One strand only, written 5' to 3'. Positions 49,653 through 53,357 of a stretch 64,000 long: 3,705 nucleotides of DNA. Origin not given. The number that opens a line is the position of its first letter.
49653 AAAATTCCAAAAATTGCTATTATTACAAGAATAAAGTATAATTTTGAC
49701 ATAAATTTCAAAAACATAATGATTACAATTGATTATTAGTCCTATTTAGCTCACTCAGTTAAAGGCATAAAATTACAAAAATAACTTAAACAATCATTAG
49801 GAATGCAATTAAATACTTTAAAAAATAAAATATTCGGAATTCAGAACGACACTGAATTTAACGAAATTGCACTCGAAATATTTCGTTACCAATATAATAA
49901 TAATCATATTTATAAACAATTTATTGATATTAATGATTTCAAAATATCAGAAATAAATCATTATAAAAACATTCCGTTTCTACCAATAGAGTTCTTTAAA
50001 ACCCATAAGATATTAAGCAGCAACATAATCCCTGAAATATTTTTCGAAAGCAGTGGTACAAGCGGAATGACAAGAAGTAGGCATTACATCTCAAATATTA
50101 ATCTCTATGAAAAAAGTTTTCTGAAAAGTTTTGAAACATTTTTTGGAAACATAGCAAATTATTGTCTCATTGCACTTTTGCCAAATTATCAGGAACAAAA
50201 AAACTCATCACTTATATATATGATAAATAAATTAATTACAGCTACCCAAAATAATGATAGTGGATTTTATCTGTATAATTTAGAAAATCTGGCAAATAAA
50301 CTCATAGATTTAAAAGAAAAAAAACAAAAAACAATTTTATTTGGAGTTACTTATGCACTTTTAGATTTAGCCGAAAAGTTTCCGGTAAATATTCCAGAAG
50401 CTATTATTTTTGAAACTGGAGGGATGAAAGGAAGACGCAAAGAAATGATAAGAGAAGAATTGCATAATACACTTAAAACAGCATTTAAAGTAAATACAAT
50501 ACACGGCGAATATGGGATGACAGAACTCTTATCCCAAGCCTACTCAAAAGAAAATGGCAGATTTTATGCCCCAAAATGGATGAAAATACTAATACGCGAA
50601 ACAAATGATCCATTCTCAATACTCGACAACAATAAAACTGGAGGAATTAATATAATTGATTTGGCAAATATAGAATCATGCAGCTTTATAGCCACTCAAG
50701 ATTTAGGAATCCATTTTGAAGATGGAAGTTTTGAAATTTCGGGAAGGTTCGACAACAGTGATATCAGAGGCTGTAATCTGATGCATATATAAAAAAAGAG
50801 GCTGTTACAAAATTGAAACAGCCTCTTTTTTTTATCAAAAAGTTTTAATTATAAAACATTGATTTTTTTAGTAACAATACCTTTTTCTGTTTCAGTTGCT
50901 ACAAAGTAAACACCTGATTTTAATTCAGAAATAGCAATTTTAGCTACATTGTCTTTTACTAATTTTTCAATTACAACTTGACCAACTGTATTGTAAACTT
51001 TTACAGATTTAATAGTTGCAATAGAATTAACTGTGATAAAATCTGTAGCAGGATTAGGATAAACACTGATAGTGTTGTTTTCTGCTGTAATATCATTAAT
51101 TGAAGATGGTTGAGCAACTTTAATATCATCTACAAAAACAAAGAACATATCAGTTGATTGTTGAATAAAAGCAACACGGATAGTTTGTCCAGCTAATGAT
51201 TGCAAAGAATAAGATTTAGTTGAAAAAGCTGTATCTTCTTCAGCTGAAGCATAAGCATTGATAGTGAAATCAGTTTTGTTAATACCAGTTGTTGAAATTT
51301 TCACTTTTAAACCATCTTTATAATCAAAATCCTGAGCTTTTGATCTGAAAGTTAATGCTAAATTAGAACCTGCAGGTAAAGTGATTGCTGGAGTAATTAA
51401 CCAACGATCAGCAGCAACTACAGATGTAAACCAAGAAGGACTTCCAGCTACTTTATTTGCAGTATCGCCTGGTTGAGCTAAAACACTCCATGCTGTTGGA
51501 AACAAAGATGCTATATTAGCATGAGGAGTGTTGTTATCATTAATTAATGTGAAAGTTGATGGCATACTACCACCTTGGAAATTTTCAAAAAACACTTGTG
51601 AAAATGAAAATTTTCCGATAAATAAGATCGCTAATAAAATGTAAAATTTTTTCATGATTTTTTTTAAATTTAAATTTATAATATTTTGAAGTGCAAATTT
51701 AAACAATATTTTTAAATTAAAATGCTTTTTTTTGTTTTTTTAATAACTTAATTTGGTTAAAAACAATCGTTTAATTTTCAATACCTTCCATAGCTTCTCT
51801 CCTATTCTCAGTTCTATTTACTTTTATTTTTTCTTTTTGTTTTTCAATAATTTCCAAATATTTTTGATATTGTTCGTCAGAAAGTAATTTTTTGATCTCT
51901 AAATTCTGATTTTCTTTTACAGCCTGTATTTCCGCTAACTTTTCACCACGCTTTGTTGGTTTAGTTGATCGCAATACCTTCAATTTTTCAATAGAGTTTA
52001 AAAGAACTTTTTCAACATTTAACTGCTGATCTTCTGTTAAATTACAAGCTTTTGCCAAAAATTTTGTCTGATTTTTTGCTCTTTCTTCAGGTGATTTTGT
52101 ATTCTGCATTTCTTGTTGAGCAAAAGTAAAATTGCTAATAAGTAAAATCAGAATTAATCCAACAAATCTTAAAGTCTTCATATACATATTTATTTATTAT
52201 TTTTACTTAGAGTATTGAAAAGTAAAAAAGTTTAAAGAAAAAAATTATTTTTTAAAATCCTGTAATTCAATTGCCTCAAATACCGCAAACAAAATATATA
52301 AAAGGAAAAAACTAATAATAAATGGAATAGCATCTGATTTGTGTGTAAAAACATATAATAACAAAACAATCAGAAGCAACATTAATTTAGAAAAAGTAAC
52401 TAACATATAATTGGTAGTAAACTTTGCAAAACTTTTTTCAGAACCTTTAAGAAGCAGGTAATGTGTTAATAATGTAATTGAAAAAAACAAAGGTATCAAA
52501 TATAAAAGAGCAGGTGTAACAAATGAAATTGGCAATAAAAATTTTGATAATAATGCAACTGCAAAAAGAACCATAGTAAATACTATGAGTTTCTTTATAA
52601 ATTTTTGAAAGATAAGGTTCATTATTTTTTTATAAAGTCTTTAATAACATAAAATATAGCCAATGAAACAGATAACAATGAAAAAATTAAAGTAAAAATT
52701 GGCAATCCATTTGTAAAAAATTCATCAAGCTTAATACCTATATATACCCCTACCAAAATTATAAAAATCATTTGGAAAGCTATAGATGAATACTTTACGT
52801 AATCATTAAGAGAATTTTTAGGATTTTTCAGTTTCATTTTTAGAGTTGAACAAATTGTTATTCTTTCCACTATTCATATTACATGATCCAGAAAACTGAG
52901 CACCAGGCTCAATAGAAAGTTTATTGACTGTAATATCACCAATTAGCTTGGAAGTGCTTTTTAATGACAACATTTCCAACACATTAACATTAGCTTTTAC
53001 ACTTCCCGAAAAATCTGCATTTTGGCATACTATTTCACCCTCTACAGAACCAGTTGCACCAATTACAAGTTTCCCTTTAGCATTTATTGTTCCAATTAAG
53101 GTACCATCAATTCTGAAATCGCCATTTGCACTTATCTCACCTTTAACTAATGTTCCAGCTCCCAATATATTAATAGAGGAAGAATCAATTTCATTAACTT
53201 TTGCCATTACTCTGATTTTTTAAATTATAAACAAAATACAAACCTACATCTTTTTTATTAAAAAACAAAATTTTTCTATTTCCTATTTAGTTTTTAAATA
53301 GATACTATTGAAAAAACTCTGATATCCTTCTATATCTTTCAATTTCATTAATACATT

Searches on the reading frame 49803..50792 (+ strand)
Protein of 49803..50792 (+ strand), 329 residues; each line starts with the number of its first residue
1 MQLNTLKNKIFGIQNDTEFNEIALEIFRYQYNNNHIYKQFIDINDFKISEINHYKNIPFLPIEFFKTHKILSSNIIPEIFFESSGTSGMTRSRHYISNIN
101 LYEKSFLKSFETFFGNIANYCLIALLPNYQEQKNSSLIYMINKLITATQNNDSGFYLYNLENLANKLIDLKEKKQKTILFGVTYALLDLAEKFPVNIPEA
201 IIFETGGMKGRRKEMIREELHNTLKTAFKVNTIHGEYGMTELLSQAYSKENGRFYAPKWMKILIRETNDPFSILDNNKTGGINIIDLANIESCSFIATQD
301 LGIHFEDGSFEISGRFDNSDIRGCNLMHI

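Call 12: search_protein_families(library=pfam, proteins=[window:49803-50792:+], max_evalue=0.001)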
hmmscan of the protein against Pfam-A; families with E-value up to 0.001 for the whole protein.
window:49803-50792:+ (329 aa): 1 family
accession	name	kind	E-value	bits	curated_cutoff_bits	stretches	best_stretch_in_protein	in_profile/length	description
PF04443.18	LuxE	-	6.3e-10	38.9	24.9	1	17-326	36-384/391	Acyl-protein synthetase, LuxE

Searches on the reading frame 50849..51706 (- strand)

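Call 12: search_protein_families(library=pfam, proteins=[window:50849-51706:-], max_evalue=0.001)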
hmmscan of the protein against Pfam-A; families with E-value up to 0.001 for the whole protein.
window:50849-51706:- (285 aa): 2 families
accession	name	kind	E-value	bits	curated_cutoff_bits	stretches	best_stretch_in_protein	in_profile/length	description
PF18962.6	Por_Secre_tail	-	5.3e-14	52.7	27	1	215-283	1-74/75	Secretion system C-terminal sorting domain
PF07675.18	Cleaved_Adhesin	-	2.1e-08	34.7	21.4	1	38-165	3-123/174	Cleaved Adhesin Domain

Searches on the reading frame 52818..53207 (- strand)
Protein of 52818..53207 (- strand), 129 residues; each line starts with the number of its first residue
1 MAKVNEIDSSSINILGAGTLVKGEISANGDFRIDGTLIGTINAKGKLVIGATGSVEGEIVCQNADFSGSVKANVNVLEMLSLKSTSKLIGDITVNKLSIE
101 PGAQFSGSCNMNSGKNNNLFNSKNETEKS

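Call 12: search_protein_families(library=pfam, proteins=[window:52818-53207:-], max_evalue=0.001)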
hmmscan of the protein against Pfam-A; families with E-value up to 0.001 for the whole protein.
window:52818-53207:- (129 aa): 1 family
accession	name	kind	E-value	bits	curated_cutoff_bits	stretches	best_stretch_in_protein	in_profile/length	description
PF04519.19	Bactofilin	-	7.7e-28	97.1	27.9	1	14-109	2-97/98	Polymer-forming cytoskeletal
